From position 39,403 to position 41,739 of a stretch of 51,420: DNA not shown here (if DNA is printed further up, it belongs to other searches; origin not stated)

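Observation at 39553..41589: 678-aa transglutaminase/papain-like protein splitting the HisH/HisF amidotransferase module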

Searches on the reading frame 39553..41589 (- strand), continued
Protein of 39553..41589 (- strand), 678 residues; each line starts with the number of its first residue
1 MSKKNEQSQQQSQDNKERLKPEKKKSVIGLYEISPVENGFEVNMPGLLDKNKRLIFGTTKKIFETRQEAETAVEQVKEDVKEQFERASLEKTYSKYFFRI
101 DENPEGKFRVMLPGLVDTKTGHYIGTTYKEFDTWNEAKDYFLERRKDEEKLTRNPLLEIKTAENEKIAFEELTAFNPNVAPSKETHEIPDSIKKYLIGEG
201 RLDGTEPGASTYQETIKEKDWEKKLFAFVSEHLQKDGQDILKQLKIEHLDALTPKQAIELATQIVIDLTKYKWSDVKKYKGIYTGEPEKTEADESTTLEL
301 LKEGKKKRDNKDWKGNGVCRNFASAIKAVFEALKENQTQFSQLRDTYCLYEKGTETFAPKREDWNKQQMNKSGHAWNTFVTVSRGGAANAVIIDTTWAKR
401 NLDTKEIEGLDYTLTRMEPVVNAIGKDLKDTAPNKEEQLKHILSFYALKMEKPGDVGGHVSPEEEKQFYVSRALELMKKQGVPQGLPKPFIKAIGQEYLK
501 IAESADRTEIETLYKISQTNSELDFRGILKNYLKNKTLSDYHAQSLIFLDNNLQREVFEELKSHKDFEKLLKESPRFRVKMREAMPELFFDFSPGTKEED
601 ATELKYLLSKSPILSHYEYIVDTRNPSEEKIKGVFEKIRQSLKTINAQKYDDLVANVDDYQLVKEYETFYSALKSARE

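Call 53: search_protein_families(library=pfam, proteins=[L109:2386-3507:-, L008:2945-5419:+, L010:6838-7668:+, L084:6491-7966:+, L086:10223-10990:+, L109:1544-2338:+, L076:5767-6180:+, L086:5375-7813:+, L001:1346-1552:+], max_evalue=0.01)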
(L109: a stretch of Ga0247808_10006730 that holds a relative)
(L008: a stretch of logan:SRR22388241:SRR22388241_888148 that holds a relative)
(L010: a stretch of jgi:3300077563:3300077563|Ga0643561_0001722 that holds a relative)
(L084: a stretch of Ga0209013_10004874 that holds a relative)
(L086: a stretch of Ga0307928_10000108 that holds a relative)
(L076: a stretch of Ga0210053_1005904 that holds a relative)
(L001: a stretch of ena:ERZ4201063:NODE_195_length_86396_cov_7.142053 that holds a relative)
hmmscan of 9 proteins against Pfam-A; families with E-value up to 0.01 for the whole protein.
L109:2386-3507:- (373 aa): 5 families
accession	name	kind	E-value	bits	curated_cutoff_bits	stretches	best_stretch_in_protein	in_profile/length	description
PF06071.19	YchF-GTPase_C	-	2.5e-37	127.3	27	1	287-370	1-84/84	Protein of unknown function (DUF933)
PF01926.29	MMR_HSR1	-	4.3e-24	85.2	21.9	1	18-128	2-96/113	50S ribosome-binding GTPase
PF02421.24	FeoB_N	-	8.5e-10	38.8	27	1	17-65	2-50/156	Ferrous iron transport protein B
PF00350.29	Dynamin_N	-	9.9e-05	22.9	27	0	18-43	1-26/168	Dynamin family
PF02824.27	TGS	-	0.003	18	22.2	0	303-367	13-58/60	TGS domain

L008:2945-5419:+ (824 aa): 5 families
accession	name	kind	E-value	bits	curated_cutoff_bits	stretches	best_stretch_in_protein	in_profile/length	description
PF13847.12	Methyltransf_31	-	2.6e-06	27.6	27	1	108-223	3-119/145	Methyltransferase domain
PF13649.12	Methyltransf_25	-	0.00025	22.1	27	1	112-206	1-97/97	Methyltransferase domain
PF01728.25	FtsJ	-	0.00036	20.9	24.1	1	108-175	21-98/181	FtsJ-like methyltransferase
PF08241.18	Methyltransf_11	-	0.0039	18.2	21.2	0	113-208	1-93/95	Methyltransferase domain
PF13489.12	Methyltransf_23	-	0.0044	17.2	27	1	95-146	8-58/164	Methyltransferase domain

L010:6838-7668:+ (276 aa): 4 families
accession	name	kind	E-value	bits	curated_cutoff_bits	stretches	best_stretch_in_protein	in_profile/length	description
PF13847.12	Methyltransf_31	-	0.00025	21.2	27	1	109-232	4-129/145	Methyltransferase domain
PF01728.25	FtsJ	-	0.0009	19.6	24.1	1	108-181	21-105/181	FtsJ-like methyltransferase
PF13489.12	Methyltransf_23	-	0.002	18.3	27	1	105-174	19-87/164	Methyltransferase domain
PF08241.18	Methyltransf_11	-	0.0038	18.3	21.2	1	113-207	1-92/95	Methyltransferase domain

L084:6491-7966:+ (491 aa): 0 families

L086:10223-10990:+ (255 aa): 0 families

L109:1544-2338:+ (264 aa): 4 families
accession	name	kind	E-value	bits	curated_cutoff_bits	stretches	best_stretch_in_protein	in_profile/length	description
PF01728.25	FtsJ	-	2.8e-35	122.3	24.1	1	77-260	1-178/181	FtsJ-like methyltransferase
PF01479.30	S4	-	2e-13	50.3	22.8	1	23-64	2-43/48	S4 domain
PF13489.12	Methyltransf_23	-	0.0019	18.4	27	1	86-187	11-95/164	Methyltransferase domain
PF13649.12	Methyltransf_25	-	0.0056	17.8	27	0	101-141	1-42/97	Methyltransferase domain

L076:5767-6180:+ (137 aa): 7 families
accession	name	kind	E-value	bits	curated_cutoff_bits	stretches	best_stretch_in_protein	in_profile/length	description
PF01381.28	HTH_3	-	2.6e-15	56.6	23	1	81-135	1-55/55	Helix-turn-helix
PF13560.12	HTH_31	-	1e-12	48.6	27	1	77-135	2-61/64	Helix-turn-helix domain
PF12844.13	HTH_19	-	2.1e-12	47.2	30.2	1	80-136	3-59/64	Helix-turn-helix domain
PF13443.12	HTH_26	-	2.3e-09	37.8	22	1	80-137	1-59/63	Cro/C1-type HTH DNA-binding domain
PF13413.12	HTH_25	-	0.00023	21.3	24.6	1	81-113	2-34/62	Helix-turn-helix domain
PF08279.18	HTH_11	-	0.0062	16.8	25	0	83-104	8-30/55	HTH domain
PF07022.19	Phage_CI_repr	-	0.0081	16.9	22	0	82-136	4-58/65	Bacteriophage CI repressor helix-turn-helix domain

L086:5375-7813:+ (812 aa): 9 families
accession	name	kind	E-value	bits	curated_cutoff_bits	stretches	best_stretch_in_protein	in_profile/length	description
PF10412.15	TrwB_AAD_bind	-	3.1e-10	39.9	20.5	1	408-704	12-287/387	Type IV secretion-system coupling protein DNA-binding domain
PF01935.23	DUF87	-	7e-09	36.5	23.2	1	390-487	3-93/220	Helicase HerA, central domain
PF13401.12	AAA_22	-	1.5e-05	25.8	27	1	410-445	4-39/130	AAA domain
PF12696.13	TraG-D_C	-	0.00017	22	22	1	664-731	2-72/126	TraM recognition site of TraD and TraG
PF04851.21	ResIII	-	0.00028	21.3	22.5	0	408-459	20-73/164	Type III restriction enzyme, res subunit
PF05872.18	HerA_C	-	0.0021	17.2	22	1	407-452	17-62/502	Helicase HerA-like C-terminal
PF13191.12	AAA_16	-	0.0035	18.3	32.6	0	408-439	21-52/167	AAA ATPase domain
PF13245.12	AAA_19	-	0.0039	17.8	25.1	0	411-439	11-39/134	AAA domain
PF00270.35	DEAD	-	0.0045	17.2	26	0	413-459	16-65/167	DEAD/DEAH box helicase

L001:1346-1552:+ (68 aa): 6 families
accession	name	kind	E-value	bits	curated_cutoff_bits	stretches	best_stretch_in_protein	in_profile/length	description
PF01381.28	HTH_3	-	3.1e-18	66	23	1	11-66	1-55/55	Helix-turn-helix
PF13443.12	HTH_26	-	1.9e-12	47.7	22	1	10-68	1-59/63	Cro/C1-type HTH DNA-binding domain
PF12844.13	HTH_19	-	9.2e-10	38.7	30.2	1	9-67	2-59/64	Helix-turn-helix domain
PF13560.12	HTH_31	-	1.2e-08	35.5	27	1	12-65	7-60/64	Helix-turn-helix domain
PF01476.26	LysM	-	0.0036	17.7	20.9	0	50-67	7-24/43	LysM domain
PF13413.12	HTH_25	-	0.009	16.3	24.6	0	12-44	3-35/62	Helix-turn-helix domain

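Call 64: find_encoding_contigs(protein=P0001, flank=5000, max_places=4)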
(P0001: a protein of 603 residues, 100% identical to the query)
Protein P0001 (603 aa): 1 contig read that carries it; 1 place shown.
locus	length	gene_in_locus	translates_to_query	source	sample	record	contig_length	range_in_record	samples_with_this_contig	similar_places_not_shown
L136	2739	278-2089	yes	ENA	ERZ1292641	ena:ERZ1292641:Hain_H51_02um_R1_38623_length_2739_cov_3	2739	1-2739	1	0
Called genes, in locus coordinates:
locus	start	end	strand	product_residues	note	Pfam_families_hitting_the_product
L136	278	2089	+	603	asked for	-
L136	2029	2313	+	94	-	-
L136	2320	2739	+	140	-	?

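Call 74: list_cluster_members(proteins=[P0238, P0243, P0245, P0242, P0234, P0219, P0227, P0241, P0197, P0125])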
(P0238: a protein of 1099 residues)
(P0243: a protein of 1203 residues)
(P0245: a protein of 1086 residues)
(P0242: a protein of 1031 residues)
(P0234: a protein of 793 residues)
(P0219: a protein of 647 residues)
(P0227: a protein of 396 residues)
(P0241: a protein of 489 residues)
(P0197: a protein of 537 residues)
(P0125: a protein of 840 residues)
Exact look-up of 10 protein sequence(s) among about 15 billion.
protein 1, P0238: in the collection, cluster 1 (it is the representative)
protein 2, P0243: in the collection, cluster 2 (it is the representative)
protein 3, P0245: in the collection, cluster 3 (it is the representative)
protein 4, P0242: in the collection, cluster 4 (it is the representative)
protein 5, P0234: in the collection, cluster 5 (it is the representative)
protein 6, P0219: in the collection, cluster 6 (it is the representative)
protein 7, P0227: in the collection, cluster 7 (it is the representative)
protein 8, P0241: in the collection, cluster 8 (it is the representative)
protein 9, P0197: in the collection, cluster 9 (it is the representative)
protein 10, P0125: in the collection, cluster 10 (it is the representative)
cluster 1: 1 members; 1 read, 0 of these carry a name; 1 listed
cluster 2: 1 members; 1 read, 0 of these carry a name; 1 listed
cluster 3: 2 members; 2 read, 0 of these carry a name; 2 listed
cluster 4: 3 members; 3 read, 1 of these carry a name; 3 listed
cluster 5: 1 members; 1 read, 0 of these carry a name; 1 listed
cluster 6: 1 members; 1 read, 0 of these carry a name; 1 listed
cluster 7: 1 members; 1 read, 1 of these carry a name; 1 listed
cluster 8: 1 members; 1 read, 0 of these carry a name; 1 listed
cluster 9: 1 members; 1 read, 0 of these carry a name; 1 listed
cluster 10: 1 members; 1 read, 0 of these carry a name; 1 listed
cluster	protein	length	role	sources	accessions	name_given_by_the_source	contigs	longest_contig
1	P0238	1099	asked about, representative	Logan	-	-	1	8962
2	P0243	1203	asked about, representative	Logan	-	-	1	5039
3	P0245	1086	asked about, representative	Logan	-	-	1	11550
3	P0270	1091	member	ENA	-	-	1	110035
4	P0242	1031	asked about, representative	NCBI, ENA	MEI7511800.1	MAG: hypothetical protein WCJ84_06615 [Candidatus Peregrinibacteria bacterium]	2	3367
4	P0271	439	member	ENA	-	-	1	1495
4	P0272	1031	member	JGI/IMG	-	-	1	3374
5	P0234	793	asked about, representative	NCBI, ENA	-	-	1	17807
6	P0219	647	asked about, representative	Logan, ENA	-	-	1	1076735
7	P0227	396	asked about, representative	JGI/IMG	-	hypothetical protein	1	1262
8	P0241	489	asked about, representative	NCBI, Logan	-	-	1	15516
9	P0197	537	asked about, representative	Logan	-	-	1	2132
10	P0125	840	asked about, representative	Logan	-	-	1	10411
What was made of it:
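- The one distant member with a taxon name is Peregrinibacteria (call 74).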

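Call 78: search_protein_families(library=pfam, alignment_id=A5, max_evalue=0.00001)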
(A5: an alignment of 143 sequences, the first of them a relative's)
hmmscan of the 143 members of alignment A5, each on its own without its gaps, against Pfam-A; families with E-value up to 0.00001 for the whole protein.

A. member 1, L001:384-1286:+ (301 aa): 0 families

B. families by the number of members that match (of 143 scanned): 122 families (the first 25 are shown)
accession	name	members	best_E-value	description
PF01926.29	MMR_HSR1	6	4.3e-24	50S ribosome-binding GTPase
PF06071.19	YchF-GTPase_C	5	4.6e-38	Protein of unknown function (DUF933)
PF01381.28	HTH_3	5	5.7e-19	Helix-turn-helix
PF13560.12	HTH_31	5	1e-13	Helix-turn-helix domain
PF02421.24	FeoB_N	5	8.4e-10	Ferrous iron transport protein B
PF12844.13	HTH_19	4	7e-13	Helix-turn-helix domain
PF13443.12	HTH_26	4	3.8e-10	Cro/C1-type HTH DNA-binding domain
PF00293.34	NUDIX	3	2.5e-16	NUDIX domain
PF00106.31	adh_short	2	2.2e-52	short chain dehydrogenase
PF13561.12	adh_short_C2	2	5.3e-39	Enoyl-(Acyl carrier protein) reductase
PF08659.16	KR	2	2.2e-15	KR domain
PF13563.12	2_5_RNA_ligase2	2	8.6e-14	2'-5' RNA ligase superfamily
PF01411.24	tRNA-synt_2c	1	3.5e-141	tRNA synthetases class II (A)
PF01406.26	tRNA-synt_1e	1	1.6e-99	tRNA synthetases class I (C) catalytic domain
PF01078.27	Mg_chelatase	1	5.3e-93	Magnesium chelatase, subunit ChlI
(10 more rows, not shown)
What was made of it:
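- On Phage, mobile-element or anti-phage defence protein: The neighbour census shows housekeeping genes (call 78).
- A Pfam census of 143 of their neighbouring genes shows scattered housekeeping genes such as tRNA synthetases, RF-1, ribosomal protein S2, DNA ligase and purD (call 78).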

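Call 85: search_protein_families(library=padloc, proteins=[window:39553-41589:-, L001:1346-1552:+, L008:2321-2932:+, L008:2945-5416:+, L009:1107-1520:+, L009:3637-4488:+, L010:10376-10849:+], max_evalue=0.01)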
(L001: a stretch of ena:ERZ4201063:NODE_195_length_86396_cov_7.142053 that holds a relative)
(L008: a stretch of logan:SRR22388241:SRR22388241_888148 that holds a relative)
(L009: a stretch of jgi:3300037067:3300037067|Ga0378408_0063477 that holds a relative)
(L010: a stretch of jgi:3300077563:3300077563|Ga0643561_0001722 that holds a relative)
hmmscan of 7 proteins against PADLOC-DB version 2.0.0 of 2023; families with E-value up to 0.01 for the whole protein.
window:39553-41589:- (678 aa): 1 family
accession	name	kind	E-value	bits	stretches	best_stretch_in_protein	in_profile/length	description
PDLC01098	C3a216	-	0.0095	14.1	0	242-286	26-68/68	adaptation associated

L001:1346-1552:+ (68 aa): 24 families
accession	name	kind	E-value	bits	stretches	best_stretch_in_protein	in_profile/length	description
PDLC04142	capH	-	1.6e-13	49.6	1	4-67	4-66/103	capH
PDLC02926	HTH_VI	-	1.9e-13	48.4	1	7-66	2-60/92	-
PDLC03665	Control_protein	-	1.5e-08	32.8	1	8-67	10-69/77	control protein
PDLC03951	RmrA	-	1.9e-07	28.4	1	8-67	10-68/400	-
PDLC04775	PDC-M69A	-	8.2e-07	27.5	1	5-68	6-68/113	-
PDLC03954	RmrA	-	2.6e-06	24.6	1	8-63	12-66/380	-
PDLC03947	RmrA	-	8.9e-06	22.8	1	4-63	9-67/383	-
PDLC03949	RmrA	-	9.8e-06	22.7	1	10-63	6-58/363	-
PDLC03668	Control_protein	-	2.7e-05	22.6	1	6-62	8-63/79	control protein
PDLC03945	RmrA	-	3.7e-05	21.1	1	8-63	4-58/394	-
PDLC03952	RmrA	-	3.9e-05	20.7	1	7-62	23-77/395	-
PDLC03536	REase_II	-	4.6e-05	21.2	1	4-67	8-70/237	Type II restriction enzyme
PDLC03946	RmrA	-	5.1e-05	20.2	1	9-62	5-57/357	-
PDLC03664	Control_protein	-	7.9e-05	21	1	6-66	13-72/74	control protein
PDLC03671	Control_protein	-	0.00018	19.7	1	6-67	14-74/84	control protein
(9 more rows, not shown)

L008:2321-2932:+ (204 aa): 0 families

L008:2945-5416:+ (824 aa): 0 families

L009:1107-1520:+ (138 aa): 2 families
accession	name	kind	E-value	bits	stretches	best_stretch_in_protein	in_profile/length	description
PDLC01268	CasR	-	0.0051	14.8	1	80-128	34-79/179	"CAS-I,CAS-II,CAS-III,CAS-IV,CAS-V,CAS-VI; associated_signaling"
PDLC02583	DrmB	-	0.0072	13.4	1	43-110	402-466/606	DrmB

L009:3637-4488:+ (284 aa): 2 families
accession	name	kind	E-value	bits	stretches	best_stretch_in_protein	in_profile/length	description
PDLC04059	PD-T4-6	-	0.0023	15.1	1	52-183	14-146/433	-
PDLC04051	PD-T4-6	-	0.0068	13.4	1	77-181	64-171/476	-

L010:10376-10849:+ (158 aa): 1 family
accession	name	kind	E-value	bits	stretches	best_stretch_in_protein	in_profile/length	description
PDLC03859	LmuB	-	0.00021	18.6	1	25-86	429-487/611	-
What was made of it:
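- Closest known: XRE repressor plus protease pairs. Same: The HTH resembles CapH (call 85).
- The HTH scores best against CapH and restriction-modification control proteins in PADLOC (call 85).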
